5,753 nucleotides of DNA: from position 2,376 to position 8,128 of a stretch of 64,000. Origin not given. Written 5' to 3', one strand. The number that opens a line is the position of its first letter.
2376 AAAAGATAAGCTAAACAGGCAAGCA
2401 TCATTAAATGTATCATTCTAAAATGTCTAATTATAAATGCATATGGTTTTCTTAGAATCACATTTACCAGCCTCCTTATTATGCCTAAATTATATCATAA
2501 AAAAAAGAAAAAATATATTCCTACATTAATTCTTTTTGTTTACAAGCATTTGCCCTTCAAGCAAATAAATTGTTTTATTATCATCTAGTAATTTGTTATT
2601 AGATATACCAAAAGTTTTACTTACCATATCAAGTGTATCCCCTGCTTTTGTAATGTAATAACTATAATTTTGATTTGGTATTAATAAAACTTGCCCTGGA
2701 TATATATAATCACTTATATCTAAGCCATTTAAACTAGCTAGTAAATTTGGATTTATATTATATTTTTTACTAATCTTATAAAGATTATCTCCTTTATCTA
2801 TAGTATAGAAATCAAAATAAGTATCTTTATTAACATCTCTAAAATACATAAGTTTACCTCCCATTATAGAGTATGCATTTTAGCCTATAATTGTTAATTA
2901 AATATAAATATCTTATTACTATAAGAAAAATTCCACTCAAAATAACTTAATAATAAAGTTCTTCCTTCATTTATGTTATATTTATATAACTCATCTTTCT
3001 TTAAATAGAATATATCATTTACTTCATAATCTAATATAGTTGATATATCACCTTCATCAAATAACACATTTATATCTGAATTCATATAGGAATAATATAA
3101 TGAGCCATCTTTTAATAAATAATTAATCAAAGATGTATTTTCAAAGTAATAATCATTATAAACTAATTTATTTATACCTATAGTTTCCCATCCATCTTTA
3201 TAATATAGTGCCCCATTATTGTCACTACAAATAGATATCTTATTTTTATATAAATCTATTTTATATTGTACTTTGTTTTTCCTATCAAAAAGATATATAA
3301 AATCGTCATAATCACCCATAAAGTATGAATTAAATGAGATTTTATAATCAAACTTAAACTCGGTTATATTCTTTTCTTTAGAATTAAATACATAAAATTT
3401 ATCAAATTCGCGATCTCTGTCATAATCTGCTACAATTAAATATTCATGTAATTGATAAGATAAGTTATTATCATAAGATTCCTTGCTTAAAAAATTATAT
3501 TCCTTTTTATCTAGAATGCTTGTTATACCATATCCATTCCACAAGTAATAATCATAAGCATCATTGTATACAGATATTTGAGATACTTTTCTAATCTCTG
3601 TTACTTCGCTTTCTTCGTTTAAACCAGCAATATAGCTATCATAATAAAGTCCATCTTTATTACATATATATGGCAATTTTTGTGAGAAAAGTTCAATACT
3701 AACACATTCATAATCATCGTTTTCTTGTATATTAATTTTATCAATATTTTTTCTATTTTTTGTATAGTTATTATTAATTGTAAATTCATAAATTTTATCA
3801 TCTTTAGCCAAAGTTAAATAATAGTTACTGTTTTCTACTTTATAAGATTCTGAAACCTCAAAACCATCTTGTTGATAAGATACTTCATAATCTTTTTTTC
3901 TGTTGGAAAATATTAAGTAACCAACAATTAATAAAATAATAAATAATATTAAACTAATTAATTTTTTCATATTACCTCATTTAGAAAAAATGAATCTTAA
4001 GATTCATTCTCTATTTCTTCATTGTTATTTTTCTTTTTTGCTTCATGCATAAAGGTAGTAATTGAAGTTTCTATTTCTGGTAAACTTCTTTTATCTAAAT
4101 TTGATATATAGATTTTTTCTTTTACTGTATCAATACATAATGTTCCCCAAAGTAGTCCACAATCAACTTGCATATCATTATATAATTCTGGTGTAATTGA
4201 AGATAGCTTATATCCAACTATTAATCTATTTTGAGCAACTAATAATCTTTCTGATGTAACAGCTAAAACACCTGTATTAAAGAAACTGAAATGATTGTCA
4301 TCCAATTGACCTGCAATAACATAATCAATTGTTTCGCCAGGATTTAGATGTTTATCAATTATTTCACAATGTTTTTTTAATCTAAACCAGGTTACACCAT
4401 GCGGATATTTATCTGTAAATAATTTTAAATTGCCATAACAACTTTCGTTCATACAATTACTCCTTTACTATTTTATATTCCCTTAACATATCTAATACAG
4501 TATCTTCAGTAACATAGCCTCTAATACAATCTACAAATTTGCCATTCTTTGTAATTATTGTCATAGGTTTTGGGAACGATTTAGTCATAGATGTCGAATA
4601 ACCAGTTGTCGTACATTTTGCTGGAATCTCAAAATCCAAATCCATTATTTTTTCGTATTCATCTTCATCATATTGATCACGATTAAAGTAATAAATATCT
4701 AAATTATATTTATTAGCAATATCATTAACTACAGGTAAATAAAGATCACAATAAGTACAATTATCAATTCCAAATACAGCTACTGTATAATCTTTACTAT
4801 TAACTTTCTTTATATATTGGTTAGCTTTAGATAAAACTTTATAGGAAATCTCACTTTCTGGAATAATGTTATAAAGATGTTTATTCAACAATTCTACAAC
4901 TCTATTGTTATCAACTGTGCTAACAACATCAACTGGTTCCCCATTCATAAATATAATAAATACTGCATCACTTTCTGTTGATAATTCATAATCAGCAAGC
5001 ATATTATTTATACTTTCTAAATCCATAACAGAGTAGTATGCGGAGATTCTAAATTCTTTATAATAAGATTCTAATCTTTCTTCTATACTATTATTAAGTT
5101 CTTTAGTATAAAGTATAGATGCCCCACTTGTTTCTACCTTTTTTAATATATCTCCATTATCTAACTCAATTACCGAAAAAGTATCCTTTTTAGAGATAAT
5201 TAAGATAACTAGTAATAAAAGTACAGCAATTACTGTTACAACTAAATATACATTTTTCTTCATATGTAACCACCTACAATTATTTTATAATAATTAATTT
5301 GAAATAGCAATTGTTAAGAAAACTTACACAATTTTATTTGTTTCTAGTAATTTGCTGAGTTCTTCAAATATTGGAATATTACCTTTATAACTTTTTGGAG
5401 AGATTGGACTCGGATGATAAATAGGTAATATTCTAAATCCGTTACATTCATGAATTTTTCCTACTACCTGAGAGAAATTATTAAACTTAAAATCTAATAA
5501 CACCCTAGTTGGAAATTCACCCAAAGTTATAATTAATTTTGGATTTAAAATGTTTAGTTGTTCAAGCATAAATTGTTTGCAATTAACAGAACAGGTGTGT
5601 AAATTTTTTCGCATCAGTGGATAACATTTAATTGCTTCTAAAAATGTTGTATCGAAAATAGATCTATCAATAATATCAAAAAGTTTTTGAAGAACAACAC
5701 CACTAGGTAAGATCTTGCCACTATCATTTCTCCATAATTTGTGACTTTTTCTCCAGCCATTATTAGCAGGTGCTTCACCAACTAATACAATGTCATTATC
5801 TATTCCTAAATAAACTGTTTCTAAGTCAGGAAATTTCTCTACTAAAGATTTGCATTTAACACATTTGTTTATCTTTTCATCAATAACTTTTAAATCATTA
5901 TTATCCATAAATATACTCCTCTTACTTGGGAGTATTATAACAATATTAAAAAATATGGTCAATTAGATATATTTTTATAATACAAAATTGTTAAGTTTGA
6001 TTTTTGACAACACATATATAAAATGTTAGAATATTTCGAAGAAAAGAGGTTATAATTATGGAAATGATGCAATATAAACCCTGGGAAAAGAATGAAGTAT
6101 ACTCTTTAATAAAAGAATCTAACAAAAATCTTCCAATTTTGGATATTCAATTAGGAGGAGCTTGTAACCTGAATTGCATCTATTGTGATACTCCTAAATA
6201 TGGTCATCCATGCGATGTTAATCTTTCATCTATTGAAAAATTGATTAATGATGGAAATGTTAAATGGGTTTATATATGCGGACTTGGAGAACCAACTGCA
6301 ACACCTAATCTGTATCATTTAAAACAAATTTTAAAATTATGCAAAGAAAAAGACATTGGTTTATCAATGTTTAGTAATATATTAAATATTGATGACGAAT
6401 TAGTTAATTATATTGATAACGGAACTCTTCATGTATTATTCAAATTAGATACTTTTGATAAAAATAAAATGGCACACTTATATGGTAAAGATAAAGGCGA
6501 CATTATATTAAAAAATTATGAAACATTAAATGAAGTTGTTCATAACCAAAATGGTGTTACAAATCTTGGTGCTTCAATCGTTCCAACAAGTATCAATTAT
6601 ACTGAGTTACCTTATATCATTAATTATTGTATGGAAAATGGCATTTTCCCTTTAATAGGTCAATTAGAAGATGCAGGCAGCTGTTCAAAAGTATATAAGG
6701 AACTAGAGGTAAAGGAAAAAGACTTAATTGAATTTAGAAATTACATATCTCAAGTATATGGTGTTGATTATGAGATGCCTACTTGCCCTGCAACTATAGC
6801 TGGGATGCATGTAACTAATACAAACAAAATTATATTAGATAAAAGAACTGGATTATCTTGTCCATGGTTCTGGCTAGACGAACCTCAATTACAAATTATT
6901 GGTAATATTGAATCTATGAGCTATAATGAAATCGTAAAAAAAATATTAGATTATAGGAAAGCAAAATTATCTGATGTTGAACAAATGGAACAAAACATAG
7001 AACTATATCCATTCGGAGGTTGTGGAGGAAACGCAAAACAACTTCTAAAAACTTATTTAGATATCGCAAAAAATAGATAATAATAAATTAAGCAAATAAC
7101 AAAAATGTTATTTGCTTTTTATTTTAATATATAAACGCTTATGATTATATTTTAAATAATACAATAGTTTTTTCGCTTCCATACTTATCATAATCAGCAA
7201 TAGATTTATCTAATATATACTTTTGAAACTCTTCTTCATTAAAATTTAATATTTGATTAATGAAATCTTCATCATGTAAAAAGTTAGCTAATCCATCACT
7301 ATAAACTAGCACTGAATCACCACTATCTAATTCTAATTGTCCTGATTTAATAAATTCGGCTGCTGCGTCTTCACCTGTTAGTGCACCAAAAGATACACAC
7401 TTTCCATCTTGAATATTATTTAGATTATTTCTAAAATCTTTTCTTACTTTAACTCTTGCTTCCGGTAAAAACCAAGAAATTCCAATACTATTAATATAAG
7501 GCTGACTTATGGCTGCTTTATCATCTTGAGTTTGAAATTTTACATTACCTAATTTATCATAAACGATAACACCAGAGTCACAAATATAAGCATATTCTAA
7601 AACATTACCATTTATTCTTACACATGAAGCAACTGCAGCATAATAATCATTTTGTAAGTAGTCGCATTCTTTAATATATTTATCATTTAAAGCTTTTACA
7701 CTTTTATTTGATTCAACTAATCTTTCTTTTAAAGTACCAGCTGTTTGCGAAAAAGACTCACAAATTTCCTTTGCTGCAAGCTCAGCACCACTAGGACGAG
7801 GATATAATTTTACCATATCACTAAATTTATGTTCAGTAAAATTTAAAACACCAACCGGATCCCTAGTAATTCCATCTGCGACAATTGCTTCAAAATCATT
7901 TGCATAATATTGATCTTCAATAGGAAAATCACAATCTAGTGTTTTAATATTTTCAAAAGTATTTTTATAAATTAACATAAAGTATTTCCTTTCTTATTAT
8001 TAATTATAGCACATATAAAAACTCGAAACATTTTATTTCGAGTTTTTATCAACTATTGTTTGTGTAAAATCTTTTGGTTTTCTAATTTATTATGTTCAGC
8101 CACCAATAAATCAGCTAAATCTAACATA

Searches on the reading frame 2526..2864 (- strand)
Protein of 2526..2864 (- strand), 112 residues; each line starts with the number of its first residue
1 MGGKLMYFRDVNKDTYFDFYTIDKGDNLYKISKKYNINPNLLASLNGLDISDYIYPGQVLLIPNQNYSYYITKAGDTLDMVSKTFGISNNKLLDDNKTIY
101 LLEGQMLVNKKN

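Call 27: search_protein_families(library=pfam, proteins=[window:2526-2864:-], max_evalue=0.0001)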
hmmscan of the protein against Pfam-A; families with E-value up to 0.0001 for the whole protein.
window:2526-2864:- (112 aa): 3 families
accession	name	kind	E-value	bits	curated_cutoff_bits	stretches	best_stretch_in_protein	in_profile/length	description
PF01476.26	LysM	-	2.7e-20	72.5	20.9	1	20-63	1-43/43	LysM domain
PF23473.1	LysM3_LYK4_5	-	2.5e-09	37.5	29.3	0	20-63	5-47/48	LYK4/5 LysM3 domain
PF23446.1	LysM1_NFP_LYK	-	4.3e-05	24.7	36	0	15-63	4-54/60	NFP/LYK LysM1 domain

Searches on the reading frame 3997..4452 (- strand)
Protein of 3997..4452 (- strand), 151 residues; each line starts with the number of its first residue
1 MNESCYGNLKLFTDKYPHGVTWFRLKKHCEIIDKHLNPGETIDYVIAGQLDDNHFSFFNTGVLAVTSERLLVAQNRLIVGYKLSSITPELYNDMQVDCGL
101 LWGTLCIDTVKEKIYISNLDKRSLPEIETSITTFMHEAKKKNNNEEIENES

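Call 27: search_protein_families(library=pfam, proteins=[window:3997-4452:-], max_evalue=0.0001)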
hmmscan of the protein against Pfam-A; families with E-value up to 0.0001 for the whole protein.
window:3997-4452:- (151 aa): 1 family
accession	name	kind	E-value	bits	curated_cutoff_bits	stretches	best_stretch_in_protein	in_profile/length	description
PF14470.12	bPH_3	-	3.5e-07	31.1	23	1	36-129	1-91/95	Bacterial PH domain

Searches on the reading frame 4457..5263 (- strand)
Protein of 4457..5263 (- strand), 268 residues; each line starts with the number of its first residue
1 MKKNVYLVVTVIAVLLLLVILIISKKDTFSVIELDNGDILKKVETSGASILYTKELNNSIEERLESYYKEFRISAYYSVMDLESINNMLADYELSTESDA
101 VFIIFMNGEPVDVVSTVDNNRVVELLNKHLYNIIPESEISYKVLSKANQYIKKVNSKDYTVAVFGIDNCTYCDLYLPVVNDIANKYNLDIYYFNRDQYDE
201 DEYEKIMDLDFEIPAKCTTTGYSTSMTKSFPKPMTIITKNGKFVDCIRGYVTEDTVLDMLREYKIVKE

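Call 27: search_protein_families(library=pfam, proteins=[window:4457-5263:-], max_evalue=0.0001)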
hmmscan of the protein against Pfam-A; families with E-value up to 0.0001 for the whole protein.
window:4457-5263:- (268 aa): 0 families

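Call 48: search_protein_families(library=pfam, proteins=[window:4457-5263:-], max_evalue=0.01)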
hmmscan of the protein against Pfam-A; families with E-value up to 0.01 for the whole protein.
window:4457-5263:- (268 aa): 3 families
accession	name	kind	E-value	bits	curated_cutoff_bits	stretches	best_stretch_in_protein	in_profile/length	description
PF14595.12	Thioredoxin_9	-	0.00095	19.5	25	1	144-200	28-85/129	Thioredoxin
PF13098.12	Thioredoxin_2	-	0.0013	19.5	27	1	156-260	4-104/104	Thioredoxin-like domain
PF13728.12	TraF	-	0.0043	17.4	23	1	146-256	119-219/224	F plasmid transfer operon protein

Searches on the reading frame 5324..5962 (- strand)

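Call 27: search_protein_families(library=pfam, proteins=[window:5324-5962:-], max_evalue=0.0001)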
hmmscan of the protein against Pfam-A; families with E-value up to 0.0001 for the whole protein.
window:5324-5962:- (212 aa): 1 family
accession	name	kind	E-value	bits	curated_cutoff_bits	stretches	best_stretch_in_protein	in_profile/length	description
PF03167.25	UDG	-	8.5e-13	49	24.3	1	55-191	7-125/141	Uracil DNA glycosylase superfamily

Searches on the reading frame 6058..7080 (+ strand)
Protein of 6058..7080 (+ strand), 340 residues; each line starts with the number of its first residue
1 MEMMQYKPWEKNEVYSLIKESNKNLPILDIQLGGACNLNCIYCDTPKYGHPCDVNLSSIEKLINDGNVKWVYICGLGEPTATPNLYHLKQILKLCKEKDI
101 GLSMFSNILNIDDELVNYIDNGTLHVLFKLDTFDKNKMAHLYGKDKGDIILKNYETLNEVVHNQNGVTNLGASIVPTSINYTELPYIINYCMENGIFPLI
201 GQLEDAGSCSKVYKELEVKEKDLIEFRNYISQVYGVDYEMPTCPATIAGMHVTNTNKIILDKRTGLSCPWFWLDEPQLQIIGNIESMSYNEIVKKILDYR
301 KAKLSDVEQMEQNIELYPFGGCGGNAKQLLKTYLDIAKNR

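Call 27: search_protein_families(library=pfam, proteins=[window:6058-7080:+], max_evalue=0.0001)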
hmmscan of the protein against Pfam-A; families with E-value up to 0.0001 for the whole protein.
window:6058-7080:+ (340 aa): 1 family
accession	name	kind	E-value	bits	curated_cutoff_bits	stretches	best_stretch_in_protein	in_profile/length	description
PF04055.27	Radical_SAM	-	8.3e-10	39.5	29.5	1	31-163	2-143/166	Radical SAM superfamily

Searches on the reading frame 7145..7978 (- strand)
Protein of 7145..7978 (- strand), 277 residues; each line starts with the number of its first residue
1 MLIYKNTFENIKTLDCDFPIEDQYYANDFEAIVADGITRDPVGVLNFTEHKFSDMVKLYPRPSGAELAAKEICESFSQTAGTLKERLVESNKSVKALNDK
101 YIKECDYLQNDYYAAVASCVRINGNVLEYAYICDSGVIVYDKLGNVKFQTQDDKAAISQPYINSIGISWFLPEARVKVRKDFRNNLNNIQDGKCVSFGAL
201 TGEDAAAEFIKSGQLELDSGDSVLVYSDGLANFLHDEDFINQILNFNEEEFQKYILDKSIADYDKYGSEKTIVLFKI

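Call 27: search_protein_families(library=pfam, proteins=[window:7145-7978:-], max_evalue=0.0001)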
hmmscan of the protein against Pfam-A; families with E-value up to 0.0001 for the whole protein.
window:7145-7978:- (277 aa): 1 family
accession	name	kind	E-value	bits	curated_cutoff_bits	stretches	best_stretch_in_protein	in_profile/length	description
PF13672.11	PP2C_2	-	1.2e-06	28.7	24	1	63-261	41-205/209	Protein phosphatase 2C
